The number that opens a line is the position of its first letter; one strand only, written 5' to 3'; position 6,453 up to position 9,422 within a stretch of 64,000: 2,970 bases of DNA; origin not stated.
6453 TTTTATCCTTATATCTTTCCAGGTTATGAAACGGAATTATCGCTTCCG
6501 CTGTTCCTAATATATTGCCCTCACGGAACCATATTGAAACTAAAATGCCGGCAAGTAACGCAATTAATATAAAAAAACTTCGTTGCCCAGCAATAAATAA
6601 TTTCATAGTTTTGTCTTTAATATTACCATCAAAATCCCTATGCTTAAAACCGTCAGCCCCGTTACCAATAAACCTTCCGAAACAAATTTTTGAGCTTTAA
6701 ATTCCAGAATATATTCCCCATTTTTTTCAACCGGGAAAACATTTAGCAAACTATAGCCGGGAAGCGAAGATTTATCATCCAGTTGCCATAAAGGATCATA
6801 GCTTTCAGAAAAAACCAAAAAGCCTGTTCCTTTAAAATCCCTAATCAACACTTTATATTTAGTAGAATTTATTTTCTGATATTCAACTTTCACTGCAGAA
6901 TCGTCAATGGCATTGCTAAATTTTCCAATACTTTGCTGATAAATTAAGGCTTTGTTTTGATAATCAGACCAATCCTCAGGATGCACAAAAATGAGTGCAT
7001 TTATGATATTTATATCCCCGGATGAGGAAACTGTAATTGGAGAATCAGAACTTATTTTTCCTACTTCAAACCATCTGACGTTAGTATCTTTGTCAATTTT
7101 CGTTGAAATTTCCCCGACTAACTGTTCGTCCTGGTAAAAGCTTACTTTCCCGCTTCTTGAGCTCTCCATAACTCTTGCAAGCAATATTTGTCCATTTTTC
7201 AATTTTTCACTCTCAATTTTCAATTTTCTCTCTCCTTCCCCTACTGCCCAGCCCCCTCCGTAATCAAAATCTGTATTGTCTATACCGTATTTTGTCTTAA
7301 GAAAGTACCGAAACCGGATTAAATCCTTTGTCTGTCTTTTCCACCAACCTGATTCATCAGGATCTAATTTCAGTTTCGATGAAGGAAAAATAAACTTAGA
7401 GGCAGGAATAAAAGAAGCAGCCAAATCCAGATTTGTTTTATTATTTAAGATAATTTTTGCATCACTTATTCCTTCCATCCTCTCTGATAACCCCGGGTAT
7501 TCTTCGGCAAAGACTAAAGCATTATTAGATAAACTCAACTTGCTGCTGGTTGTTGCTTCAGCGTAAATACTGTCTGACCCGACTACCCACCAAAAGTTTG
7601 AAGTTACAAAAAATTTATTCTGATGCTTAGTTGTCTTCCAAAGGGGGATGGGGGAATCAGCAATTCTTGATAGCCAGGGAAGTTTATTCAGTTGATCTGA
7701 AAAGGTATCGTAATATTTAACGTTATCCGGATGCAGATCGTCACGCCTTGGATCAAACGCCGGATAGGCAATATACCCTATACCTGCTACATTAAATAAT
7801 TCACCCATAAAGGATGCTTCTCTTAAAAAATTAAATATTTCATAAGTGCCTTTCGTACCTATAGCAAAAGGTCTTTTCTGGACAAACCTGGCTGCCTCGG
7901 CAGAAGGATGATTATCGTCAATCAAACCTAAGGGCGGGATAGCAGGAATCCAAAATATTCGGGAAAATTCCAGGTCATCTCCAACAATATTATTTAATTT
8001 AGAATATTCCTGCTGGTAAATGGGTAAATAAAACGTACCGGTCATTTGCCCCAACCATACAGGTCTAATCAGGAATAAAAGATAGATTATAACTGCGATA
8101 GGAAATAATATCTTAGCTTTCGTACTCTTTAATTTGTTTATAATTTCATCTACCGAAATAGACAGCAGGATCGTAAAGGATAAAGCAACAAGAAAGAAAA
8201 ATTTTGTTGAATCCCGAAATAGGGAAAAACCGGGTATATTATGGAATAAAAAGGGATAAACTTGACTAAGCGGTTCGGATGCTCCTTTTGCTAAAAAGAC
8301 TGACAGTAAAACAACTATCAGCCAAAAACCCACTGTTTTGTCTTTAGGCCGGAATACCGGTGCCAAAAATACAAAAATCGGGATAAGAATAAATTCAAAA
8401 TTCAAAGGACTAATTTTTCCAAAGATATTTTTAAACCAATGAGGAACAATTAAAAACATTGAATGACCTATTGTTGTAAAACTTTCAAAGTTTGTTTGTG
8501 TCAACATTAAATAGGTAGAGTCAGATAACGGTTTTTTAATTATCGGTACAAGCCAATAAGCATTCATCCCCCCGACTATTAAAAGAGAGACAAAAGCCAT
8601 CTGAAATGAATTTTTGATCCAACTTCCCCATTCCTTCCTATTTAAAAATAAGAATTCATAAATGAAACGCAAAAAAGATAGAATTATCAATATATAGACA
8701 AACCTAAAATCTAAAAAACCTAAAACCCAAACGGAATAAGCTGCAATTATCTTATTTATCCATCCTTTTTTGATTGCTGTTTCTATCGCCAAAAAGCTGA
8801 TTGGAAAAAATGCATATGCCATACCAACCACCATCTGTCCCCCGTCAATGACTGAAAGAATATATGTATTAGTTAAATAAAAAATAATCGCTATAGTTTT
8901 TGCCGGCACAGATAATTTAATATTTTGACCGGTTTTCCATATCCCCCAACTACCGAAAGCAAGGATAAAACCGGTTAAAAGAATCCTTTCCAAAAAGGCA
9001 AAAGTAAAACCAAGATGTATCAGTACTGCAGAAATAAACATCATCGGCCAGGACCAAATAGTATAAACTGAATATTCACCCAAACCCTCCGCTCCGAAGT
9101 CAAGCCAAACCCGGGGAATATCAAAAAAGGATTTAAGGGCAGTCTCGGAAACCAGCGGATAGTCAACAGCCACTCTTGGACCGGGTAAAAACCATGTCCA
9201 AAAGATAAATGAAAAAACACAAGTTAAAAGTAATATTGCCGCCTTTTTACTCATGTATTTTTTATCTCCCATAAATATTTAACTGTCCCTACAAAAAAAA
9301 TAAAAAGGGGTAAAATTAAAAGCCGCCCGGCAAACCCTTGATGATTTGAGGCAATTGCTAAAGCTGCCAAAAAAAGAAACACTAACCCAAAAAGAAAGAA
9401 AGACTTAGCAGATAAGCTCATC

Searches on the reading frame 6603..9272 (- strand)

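Call 26: search_protein_families(library=pfam, proteins=[window:6603-9272:-], max_evalue=0.00001)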
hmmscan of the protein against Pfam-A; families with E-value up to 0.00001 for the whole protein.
window:6603-9272:- (889 aa): 0 families

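Call 77: search_protein_families(library=pfam, proteins=[window:6603-9272:-], max_evalue=5)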
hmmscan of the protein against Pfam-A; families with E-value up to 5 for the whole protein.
window:6603-9272:- (889 aa): 1 family
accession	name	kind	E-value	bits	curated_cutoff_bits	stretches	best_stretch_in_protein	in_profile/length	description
PF13371.12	TPR_9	-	0.013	15.9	35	1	755-791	16-51/73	Tetratricopeptide repeat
